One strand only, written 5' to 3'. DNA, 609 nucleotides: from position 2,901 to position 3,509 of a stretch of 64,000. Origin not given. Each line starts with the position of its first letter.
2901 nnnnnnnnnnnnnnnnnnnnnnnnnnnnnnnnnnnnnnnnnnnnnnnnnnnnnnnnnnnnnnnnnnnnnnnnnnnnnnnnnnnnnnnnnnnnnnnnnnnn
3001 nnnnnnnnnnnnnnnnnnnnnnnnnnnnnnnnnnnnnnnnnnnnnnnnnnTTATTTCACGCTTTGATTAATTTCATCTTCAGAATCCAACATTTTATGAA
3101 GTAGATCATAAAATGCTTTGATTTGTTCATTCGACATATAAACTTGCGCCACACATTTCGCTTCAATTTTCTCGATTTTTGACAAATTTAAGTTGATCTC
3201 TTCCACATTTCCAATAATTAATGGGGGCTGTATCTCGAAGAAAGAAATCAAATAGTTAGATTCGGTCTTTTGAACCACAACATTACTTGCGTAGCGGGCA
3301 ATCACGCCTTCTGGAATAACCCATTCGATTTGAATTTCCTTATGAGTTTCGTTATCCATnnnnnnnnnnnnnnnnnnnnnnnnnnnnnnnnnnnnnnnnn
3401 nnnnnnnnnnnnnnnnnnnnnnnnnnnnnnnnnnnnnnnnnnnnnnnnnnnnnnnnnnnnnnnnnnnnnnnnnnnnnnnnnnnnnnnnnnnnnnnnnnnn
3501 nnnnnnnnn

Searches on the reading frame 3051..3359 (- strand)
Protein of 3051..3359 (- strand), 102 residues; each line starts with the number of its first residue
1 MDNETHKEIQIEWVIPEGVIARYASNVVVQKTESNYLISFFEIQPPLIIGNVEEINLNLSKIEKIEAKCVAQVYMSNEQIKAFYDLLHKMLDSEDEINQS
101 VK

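Call 19: search_protein_families(library=pfam, proteins=[window:3051-3359:-])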
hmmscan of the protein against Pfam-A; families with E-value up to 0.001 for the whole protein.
window:3051-3359:- (102 aa): 1 family
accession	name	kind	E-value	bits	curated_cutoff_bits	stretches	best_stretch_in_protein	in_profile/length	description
PF11950.13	DUF3467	-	0.00065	20.1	25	0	4-92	10-81/92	Protein of unknown function (DUF3467)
